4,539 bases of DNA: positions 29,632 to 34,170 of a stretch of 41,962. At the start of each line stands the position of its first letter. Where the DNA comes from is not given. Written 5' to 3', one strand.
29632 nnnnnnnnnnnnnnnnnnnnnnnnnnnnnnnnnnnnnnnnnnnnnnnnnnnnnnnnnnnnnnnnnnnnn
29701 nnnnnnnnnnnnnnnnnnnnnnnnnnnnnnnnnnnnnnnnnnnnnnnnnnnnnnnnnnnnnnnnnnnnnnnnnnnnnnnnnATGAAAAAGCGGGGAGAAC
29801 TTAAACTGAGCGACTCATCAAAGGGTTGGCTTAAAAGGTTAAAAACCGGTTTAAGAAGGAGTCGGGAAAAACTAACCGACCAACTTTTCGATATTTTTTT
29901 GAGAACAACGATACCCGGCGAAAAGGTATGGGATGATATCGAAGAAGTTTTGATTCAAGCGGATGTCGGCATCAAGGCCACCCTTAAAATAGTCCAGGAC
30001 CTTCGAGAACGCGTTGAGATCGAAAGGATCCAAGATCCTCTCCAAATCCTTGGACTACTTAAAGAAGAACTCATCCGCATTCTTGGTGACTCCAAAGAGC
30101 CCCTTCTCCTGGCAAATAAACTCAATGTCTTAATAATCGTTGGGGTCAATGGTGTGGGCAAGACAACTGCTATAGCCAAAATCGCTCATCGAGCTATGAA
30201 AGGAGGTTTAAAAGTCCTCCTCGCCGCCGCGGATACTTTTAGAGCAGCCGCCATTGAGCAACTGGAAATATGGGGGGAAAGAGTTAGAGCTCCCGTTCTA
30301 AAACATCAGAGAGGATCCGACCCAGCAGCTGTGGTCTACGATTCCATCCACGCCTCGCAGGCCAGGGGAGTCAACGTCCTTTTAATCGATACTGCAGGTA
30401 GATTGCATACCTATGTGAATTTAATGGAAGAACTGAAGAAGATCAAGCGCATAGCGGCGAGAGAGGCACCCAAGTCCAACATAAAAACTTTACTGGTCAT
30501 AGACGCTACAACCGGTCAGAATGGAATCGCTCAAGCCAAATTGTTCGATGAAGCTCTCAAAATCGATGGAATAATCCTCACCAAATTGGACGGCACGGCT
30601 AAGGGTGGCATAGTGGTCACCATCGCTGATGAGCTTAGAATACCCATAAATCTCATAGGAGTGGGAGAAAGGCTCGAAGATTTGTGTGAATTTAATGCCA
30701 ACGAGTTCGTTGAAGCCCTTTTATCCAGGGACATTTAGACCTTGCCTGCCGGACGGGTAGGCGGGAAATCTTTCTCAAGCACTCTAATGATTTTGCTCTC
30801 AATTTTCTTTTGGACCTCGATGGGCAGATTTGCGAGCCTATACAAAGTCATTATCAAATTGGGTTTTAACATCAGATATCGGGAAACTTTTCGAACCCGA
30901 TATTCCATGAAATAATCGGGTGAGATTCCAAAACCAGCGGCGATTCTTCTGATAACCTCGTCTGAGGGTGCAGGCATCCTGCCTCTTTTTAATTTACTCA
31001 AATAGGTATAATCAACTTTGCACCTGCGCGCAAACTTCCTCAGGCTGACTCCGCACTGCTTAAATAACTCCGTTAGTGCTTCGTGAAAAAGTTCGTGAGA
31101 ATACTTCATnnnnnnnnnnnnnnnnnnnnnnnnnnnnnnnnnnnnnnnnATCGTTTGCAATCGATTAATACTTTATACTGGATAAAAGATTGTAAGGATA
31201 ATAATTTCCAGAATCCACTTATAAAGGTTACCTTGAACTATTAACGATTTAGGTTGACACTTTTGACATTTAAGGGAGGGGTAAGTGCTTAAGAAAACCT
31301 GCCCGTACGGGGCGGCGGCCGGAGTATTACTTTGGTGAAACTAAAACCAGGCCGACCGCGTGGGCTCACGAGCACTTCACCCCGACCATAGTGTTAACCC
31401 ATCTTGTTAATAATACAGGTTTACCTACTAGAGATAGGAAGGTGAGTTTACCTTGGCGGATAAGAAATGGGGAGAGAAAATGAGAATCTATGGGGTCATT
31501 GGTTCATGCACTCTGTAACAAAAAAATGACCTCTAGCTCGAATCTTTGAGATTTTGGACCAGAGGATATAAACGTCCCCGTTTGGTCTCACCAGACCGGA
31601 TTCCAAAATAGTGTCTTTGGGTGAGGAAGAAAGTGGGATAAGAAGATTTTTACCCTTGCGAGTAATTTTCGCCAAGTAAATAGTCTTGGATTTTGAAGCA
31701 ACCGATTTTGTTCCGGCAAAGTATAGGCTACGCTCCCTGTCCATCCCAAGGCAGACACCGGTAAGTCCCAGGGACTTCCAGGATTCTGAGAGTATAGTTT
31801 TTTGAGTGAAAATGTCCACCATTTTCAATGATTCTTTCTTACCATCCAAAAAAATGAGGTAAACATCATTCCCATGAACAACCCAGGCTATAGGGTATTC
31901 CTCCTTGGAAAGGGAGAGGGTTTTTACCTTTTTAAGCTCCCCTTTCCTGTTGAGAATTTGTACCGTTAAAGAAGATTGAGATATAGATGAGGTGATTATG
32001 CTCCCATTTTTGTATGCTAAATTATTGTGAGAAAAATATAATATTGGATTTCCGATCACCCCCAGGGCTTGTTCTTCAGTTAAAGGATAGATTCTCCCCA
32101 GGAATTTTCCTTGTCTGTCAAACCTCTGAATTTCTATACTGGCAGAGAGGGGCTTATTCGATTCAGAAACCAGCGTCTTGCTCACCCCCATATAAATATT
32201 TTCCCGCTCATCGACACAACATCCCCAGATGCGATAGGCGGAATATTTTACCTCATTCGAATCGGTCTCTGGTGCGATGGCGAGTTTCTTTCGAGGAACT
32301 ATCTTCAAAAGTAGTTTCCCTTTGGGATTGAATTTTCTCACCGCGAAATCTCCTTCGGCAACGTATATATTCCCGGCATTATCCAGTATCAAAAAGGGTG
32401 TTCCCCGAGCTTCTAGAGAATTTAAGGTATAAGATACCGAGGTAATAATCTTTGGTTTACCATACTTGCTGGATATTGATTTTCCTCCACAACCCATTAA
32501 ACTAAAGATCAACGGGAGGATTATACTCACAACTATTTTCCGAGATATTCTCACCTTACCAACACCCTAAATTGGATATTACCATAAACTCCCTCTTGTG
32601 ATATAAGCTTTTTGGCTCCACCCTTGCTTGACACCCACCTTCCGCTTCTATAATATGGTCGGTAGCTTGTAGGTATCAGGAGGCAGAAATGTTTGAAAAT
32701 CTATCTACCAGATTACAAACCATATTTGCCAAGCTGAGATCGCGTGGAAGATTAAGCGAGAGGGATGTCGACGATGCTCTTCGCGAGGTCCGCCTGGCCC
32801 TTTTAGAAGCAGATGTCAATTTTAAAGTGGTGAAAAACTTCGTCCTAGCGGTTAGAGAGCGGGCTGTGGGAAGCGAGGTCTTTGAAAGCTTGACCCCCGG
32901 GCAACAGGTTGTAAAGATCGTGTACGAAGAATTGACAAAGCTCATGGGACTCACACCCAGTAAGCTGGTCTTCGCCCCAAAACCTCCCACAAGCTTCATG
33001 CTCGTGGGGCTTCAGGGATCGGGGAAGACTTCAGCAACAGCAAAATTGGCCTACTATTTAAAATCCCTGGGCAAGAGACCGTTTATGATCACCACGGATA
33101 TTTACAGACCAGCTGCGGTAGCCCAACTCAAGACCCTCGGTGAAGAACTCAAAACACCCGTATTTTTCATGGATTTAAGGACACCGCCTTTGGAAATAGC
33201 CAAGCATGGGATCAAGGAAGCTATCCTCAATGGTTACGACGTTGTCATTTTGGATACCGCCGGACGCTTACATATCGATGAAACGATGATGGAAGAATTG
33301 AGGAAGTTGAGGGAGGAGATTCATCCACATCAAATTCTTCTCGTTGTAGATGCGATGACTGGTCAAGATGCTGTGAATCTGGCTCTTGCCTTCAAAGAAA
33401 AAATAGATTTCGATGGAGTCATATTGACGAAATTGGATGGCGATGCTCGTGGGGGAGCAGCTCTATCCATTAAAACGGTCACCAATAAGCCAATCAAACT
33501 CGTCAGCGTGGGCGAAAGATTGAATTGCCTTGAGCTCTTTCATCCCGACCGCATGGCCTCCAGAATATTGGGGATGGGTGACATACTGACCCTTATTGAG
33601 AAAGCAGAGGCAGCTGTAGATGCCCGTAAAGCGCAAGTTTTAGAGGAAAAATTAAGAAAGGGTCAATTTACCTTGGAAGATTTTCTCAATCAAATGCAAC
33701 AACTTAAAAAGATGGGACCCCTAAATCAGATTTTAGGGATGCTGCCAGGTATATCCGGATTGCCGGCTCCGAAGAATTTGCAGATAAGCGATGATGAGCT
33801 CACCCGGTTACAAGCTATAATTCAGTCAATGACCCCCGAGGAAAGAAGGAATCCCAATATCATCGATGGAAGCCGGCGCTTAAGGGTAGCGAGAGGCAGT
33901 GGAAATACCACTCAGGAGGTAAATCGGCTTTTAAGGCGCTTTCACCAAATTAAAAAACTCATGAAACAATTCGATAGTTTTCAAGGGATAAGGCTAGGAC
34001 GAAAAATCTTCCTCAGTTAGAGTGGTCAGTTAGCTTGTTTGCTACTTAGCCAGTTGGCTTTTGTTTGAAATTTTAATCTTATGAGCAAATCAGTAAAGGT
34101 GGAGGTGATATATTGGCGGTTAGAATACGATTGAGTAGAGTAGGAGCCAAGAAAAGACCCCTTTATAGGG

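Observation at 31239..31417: Copy 2 of the element folds into an almost fully paired 179-nt rod; it lies between two minus-strand accessory genes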

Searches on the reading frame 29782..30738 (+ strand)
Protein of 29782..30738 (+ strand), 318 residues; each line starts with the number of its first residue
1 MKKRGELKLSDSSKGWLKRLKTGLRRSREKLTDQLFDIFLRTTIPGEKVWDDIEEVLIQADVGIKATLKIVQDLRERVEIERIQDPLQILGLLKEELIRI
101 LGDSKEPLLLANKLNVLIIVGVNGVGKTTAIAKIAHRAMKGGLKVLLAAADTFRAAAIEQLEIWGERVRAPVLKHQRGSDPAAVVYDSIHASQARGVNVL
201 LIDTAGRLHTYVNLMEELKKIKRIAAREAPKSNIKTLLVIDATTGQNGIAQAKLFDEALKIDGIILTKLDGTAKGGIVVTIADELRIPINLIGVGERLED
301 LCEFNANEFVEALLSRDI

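Call 25: search_protein_families(library=pfam, proteins=[window:29782-30738:+])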
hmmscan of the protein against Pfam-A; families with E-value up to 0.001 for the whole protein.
window:29782-30738:+ (318 aa): 6 families
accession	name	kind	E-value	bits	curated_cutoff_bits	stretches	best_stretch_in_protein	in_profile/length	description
PF00448.28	SRP54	-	3.2e-74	249.3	22.7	1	115-314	2-195/196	SRP54-type protein, GTPase domain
PF02881.24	SRP54_N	-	4e-12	46.6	22.4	1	31-97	1-75/75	SRP54-type protein, helical bundle domain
PF13401.12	AAA_22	-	3.4e-07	31.1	27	1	116-239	7-121/130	AAA domain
PF13604.12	AAA_30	-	4.4e-06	27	27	1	110-210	14-102/191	AAA domain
PF01656.29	CbiA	-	0.00011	22.6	25.4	1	123-300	8-114/125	CobQ/CobB/MinD/ParA nucleotide binding domain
PF20720.3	nSTAND3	-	0.00012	22.3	27.2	1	112-146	15-49/155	Novel STAND NTPase 3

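Call 36: find_homologous_proteins(query=window:29782-30738:+, max_evalue=1e-60)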
Query window:29782-30738:+ (318 aa): 7979 proteins with E <= 1e-60 among 8000 candidates; the best 120 are listed.
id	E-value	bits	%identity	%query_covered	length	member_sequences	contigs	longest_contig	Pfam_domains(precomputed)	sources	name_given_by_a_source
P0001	1.5e-195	666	100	100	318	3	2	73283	PF02881.25,PF13604.13,PF13401.13,PF00448.29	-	-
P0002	1.6e-172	591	89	100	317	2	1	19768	PF02881.25,PF13604.13,PF13401.13,PF00448.29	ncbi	ncbi:MAG: signal recognition particle-docking protein FtsY [Actinomycetota bacterium]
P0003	2.8e-115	403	63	97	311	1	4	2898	PF02881.25,PF13604.13,PF13245.13,PF13401.13,PF00448.29,PF25199.2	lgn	-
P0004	1.3e-114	400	62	97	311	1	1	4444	PF02881.25,PF13604.13,PF13401.13,PF00448.29,PF25199.2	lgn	-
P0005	4.5e-113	395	59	99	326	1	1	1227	PF02881.25,PF13401.13,PF00448.29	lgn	-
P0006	1.5e-112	394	62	95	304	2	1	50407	PF02881.25,PF13604.13,PF00448.29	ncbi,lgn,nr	ncbi:MAG: signal recognition particle-docking protein FtsY [Actinomycetota bacterium]|nr:signal reco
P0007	2.5e-112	393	61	97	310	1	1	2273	PF02881.25,PF13604.13,PF13245.13,PF13401.13,PF00448.29,PF25199.2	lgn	-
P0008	6.0e-112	392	59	99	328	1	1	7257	PF02881.25,PF13604.13,PF13401.13,PF00448.29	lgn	-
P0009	2.3e-111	390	59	99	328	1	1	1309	PF02881.25,PF13401.13,PF00448.29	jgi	jgi:fused signal recognition particle receptor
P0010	5.8e-111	389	61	97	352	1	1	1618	PF02881.25,PF13604.13,PF13401.13,PF00448.29,PF13191.13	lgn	-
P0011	6.2e-111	388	61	94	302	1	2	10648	PF02881.25,PF01656.30,PF13604.13,PF13401.13,PF00448.29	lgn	-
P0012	4.1e-110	386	62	94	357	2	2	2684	PF02881.25,PF13604.13,PF13401.13,PF00448.29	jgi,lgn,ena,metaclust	metaclust:\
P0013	1.8e-109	384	59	97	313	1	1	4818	PF02881.25,PF13604.13,PF13401.13,PF00448.29,PF13191.13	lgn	-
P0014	3.1e-109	383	62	95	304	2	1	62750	PF02881.25,PF13604.13,PF13245.13,PF13401.13,PF00448.29,PF25199.2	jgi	-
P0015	3.2e-109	383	62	95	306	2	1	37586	PF02881.25,PF13604.13,PF13401.13,PF00448.29,PF13191.13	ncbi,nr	ncbi:MAG: signal recognition particle-docking protein FtsY [Firmicutes bacterium]|nr:signal recognit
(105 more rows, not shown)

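Call 37: find_encoding_contigs(protein=P0002, flank=6000, max_places=4)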
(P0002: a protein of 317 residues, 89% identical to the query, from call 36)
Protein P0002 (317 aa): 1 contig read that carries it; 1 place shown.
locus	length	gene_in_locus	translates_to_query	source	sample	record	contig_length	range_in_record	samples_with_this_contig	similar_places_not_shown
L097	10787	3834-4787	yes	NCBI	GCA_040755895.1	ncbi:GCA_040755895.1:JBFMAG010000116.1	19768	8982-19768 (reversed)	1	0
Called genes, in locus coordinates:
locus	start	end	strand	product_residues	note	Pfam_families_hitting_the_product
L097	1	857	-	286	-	PF24568:CC_PcsB (weak)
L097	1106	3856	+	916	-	PF02463:SMC_N, PF13175:AAA_15, PF13304:AAA_21 (weak), PF13476:AAA_23, PF13555:AAA_29 (weak)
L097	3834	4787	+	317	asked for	PF02881:SRP54_N, PF13604:AAA_30 (weak), PF00448:SRP54, PF13401:AAA_22 (weak)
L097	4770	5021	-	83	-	-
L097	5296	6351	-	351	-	-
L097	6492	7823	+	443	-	PF02881:SRP54_N, PF00448:SRP54, PF13401:AAA_22 (weak), PF02978:SRP_SPB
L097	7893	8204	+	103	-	PF00886:Ribosomal_S16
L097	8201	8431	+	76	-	PF13083:KH_KhpA-B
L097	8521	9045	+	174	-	PF01782:RimM, PF05239:PRC, PF24986:PRC_RimM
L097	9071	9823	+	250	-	PF01746:tRNA_m1G_MT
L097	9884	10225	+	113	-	PF01245:Ribosomal_L19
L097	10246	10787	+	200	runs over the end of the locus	PF10502:Peptidase_S26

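Call 40: find_encoding_contigs(protein=P0006, flank=6000, max_places=4)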
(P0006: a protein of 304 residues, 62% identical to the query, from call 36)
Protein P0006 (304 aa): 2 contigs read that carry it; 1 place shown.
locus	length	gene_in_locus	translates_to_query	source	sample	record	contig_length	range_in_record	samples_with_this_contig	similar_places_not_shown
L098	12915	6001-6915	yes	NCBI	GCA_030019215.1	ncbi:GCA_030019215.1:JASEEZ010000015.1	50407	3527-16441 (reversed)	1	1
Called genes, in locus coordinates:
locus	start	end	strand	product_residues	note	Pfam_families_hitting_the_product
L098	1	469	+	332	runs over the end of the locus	PF03060:NMO, PF01070:FMN_dh, PF05690:ThiG (weak), PF01180:DHO_dh (weak), PF00478:IMPDH (weak)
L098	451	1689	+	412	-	PF00109:ketoacyl-synt, PF02801:Ketoacyl-synt_C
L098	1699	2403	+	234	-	PF22935:RM44_endonuclase (weak), PF14622:Ribonucleas_3_3, PF00636:Ribonuclease_3, PF00035:dsrm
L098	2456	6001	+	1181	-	PF02463:SMC_N, PF13175:AAA_15, PF13304:AAA_21 (weak), PF13476:AAA_23, PF13555:AAA_29 (faint), PF06470:SMC_hinge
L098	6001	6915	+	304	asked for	PF02881:SRP54_N, PF00448:SRP54, PF13604:AAA_30 (weak)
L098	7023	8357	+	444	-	PF01656:CbiA (faint), PF02881:SRP54_N, PF13401:AAA_22 (weak), PF13604:AAA_30 (faint), PF00448:SRP54, PF02978:SRP_SPB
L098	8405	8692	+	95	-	PF00886:Ribosomal_S16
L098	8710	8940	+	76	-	PF13083:KH_KhpA-B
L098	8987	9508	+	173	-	PF01782:RimM, PF05239:PRC, PF24986:PRC_RimM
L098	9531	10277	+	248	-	PF01746:tRNA_m1G_MT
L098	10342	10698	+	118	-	PF01245:Ribosomal_L19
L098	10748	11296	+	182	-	PF10502:Peptidase_S26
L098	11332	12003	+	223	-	PF01351:RNase_HII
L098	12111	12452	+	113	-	PF08378:NERD (weak), PF02021:UPF0102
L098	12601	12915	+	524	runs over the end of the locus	PF13541:ChlI, PF01078:Mg_chelatase, PF00158:Sigma54_activat (faint), PF07728:AAA_5, PF00493:MCM (weak), PF13335:Mg_chelatase_C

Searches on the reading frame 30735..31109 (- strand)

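Call 25: search_protein_families(library=pfam, proteins=[window:30735-31109:-])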
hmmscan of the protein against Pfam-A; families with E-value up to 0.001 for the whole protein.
window:30735-31109:- (124 aa): 4 families
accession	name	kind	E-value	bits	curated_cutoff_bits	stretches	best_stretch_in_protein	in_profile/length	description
PF01381.28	HTH_3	-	2.3e-09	37.6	23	1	14-67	3-55/55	Helix-turn-helix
PF12844.13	HTH_19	-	3e-07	30.7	30.2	1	12-68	4-59/64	Helix-turn-helix domain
PF13560.12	HTH_31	-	3.1e-06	27.8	27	1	17-65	11-59/64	Helix-turn-helix domain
PF13443.12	HTH_26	-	0.00025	21.7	22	1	12-70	2-60/63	Cro/C1-type HTH DNA-binding domain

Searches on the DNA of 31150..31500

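Call 6: search_rna_families(source=window, start=31150, end=31500, threshold=evalue, max_evalue=10, show_alignments=3)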
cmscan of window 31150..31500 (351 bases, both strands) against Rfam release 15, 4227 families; matches with E-value up to 10: 2.
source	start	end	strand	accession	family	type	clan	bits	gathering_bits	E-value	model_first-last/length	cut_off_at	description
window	31286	31351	+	RF01787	drz-agam-1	Gene; ribozyme;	-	18.1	37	0.32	1-82/82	no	drz-agam-1 ribozyme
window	31203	31324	+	RF03005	lysM-TM7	Cis-reg;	-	17.3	61.5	0.86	1-138/138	no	lysM-TM7 RNA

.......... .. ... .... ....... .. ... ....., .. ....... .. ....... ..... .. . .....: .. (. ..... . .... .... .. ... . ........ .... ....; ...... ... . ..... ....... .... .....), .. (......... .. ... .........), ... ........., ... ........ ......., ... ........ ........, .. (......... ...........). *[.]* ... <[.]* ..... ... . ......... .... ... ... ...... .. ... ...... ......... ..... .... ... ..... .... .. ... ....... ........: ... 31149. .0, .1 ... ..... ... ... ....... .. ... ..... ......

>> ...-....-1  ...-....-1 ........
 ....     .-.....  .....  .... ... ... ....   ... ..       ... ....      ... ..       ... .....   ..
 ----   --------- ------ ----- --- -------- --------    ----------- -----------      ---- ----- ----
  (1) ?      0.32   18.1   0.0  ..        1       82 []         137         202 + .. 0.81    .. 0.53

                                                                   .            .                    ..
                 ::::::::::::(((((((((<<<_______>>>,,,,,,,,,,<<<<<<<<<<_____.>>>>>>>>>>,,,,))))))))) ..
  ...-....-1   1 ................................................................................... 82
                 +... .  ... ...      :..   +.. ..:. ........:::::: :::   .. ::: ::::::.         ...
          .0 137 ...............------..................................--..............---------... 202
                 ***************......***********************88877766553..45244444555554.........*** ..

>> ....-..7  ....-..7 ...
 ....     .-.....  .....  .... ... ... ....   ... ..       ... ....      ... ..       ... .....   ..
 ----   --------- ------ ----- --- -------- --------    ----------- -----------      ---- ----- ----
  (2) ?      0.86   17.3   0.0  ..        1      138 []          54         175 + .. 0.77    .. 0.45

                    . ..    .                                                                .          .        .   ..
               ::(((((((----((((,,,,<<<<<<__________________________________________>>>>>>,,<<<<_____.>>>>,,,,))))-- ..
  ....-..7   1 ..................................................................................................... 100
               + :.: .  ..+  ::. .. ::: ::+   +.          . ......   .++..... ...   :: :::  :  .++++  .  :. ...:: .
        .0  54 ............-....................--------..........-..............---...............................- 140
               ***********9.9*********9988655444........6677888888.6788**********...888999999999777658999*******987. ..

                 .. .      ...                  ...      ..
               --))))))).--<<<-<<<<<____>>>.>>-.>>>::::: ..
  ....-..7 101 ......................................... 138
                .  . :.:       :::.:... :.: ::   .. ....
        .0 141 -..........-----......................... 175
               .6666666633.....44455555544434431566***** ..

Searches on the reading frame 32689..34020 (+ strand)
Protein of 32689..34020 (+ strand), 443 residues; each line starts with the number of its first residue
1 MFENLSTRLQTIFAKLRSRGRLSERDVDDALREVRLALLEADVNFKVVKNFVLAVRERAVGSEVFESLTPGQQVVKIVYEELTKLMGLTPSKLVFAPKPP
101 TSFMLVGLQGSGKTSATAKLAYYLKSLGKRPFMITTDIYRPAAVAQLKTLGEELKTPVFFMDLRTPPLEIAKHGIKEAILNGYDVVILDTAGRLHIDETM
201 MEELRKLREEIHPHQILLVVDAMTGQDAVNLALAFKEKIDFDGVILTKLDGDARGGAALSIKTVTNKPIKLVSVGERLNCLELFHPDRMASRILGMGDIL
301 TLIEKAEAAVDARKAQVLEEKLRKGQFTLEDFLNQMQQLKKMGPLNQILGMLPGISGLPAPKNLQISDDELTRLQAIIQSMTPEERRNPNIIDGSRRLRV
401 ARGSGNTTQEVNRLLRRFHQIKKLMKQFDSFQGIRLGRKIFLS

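Call 24: find_encoding_contigs(protein=window:32689-34020:+, flank=3000, max_places=6)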
Protein window:32689-34020:+ (443 aa): 4 contigs read that carry it; 3 places shown.
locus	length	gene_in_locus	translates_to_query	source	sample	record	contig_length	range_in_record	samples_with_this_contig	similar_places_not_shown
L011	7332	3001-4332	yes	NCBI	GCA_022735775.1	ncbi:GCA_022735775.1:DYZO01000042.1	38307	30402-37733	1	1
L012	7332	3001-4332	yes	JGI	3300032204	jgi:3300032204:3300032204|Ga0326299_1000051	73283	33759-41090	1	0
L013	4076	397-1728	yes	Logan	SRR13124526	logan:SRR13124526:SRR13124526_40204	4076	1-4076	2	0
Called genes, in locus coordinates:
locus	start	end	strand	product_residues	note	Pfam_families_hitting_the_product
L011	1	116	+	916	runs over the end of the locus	PF02463:SMC_N, PF13175:AAA_15, PF13304:AAA_21 (weak), PF13476:AAA_23, PF13555:AAA_29 (weak), PF24161:CCDC39 (faint)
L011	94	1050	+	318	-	PF02881:SRP54_N, PF13604:AAA_30 (weak), PF00448:SRP54, PF13401:AAA_22 (weak)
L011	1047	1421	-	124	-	PF01381:HTH_3, PF12844:HTH_19 (weak), PF13560:HTH_31 (weak)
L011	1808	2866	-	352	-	-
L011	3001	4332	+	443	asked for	PF02881:SRP54_N, PF00448:SRP54, PF02978:SRP_SPB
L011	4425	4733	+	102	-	PF00886:Ribosomal_S16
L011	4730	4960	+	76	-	PF13083:KH_KhpA-B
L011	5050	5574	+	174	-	PF01782:RimM, PF05239:PRC, PF24986:PRC_RimM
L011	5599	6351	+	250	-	PF01746:tRNA_m1G_MT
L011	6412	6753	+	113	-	PF01245:Ribosomal_L19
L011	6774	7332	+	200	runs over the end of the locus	PF10502:Peptidase_S26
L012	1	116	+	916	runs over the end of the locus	PF02463:SMC_N, PF13175:AAA_15, PF13304:AAA_21 (weak), PF13476:AAA_23, PF13555:AAA_29 (weak), PF24161:CCDC39 (faint)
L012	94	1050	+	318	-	PF02881:SRP54_N, PF13604:AAA_30 (weak), PF00448:SRP54, PF13401:AAA_22 (weak)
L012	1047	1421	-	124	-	PF01381:HTH_3, PF12844:HTH_19 (weak), PF13560:HTH_31 (weak)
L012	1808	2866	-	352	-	-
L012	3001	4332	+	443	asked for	PF02881:SRP54_N, PF00448:SRP54, PF02978:SRP_SPB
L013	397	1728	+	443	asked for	PF02881:SRP54_N, PF00448:SRP54, PF02978:SRP_SPB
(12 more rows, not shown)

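Call 25: search_protein_families(library=pfam, proteins=[window:32689-34020:+])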
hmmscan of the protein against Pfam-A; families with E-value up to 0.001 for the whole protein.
window:32689-34020:+ (443 aa): 5 families
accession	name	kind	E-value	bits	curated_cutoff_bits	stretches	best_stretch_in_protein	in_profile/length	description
PF00448.28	SRP54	-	1.4e-69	234.1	22.7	1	101-295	2-196/196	SRP54-type protein, GTPase domain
PF02978.25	SRP_SPB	-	3e-35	120.9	27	1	326-425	1-91/91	Signal peptide binding domain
PF02881.24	SRP54_N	-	9.7e-23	80.6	22.4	1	5-82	1-75/75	SRP54-type protein, helical bundle domain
PF13401.12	AAA_22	-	3.6e-05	24.5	27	1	102-219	7-121/130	AAA domain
PF01656.29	CbiA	-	0.00029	21.2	25.4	0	110-254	9-88/125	CobQ/CobB/MinD/ParA nucleotide binding domain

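Call 26: find_related_loci(query=window:32689-34020:+, collection=genome_contigs, flank=6000)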
Query window:32689-34020:+ (443 aa) in genome_contigs; peptide patterns used: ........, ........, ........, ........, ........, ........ (x = any residue, [..] = any of these).
599 stretches matched a pattern (row limit reached: there are more); 566 encode a relative of the query (tblastn E <= 1e-3); the best 80 are kept; 80 distinct loci.
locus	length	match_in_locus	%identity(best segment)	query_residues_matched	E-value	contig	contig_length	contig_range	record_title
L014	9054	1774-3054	61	1-428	2e-175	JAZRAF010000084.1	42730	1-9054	MAG: Eubacteriales bacterium isolate T1900045144_TC20190138.MAGScoT_cleanbin_000020 SGB_4933_k141_1149468, whole genome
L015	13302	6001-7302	59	1-438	2e-175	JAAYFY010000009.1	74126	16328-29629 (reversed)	MAG: Clostridiaceae bacterium isolate AS09scLD_132 21338_AS09, whole genome shotgun sequence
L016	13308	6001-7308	59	1-439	4e-174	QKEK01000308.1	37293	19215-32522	MAG: Clostridia bacterium isolate SZUA-474 scaffold_5862, whole genome shotgun sequence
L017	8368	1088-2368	60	1-428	2e-173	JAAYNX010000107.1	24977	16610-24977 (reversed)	MAG: Clostridiaceae bacterium isolate AS21ysBPME_283 58706_AS21, whole genome shotgun sequence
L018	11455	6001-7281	59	1-428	3e-173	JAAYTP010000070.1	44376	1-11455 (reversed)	MAG: Clostridiaceae bacterium isolate AS24abBPME_51 28881_AS24, whole genome shotgun sequence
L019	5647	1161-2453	59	1-433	6e-175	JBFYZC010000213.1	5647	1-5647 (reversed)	MAG: Bacillota bacterium isolate PPR_0424 PPR_0424.fa_k121_519603, whole genome shotgun sequence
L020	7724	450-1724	59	1-426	2e-171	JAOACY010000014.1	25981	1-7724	MAG: Clostridia bacterium isolate SKW22 k141_882745, whole genome shotgun sequence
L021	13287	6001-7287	58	2-431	2e-171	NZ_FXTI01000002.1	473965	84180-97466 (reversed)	Melghirimyces algeriensis strain DSM 45474, whole genome shotgun sequence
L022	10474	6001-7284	59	1-431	3e-171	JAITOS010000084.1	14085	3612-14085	MAG: Peptococcaceae bacterium isolate Po218_bin68 k119_3311421, whole genome shotgun sequence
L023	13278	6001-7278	59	2-428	3e-171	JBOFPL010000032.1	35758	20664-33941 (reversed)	MAG: Cellulosilyticaceae bacterium isolate WFFMC_MAG_237 k139_914065_flag=0_multi=9.7452_len=35758, whole genome shotgun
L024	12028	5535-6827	60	1-428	3e-171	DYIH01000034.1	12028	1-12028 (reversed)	MAG TPA_asm: Thermaerobacter marianensis isolate TT109_2_68_7 Afr_mines_TT109_1093_length_12028_cov_3_117347, whole geno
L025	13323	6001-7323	57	1-436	7e-171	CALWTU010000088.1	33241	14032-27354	MAG: uncultured Clostridia bacterium isolate E19__bin295 genome assembly, contig: E19__k127_4262507, whole genome shotgu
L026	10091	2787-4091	57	1-436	5e-170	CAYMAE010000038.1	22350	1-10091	MAG TPA_asm: uncultured Ruminiclostridium sp. isolate SRP294416_co2_448 genome assembly, contig: NODE_2232_length_22350_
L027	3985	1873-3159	57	1-428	7e-176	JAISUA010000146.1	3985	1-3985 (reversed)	MAG: Clostridioides sp. isolate Md513_bin53 k119_2808021, whole genome shotgun sequence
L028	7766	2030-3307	58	2-428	7e-170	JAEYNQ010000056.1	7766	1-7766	MAG: Bacillota bacterium isolate OH_CBB_11 k127_1644652, whole genome shotgun sequence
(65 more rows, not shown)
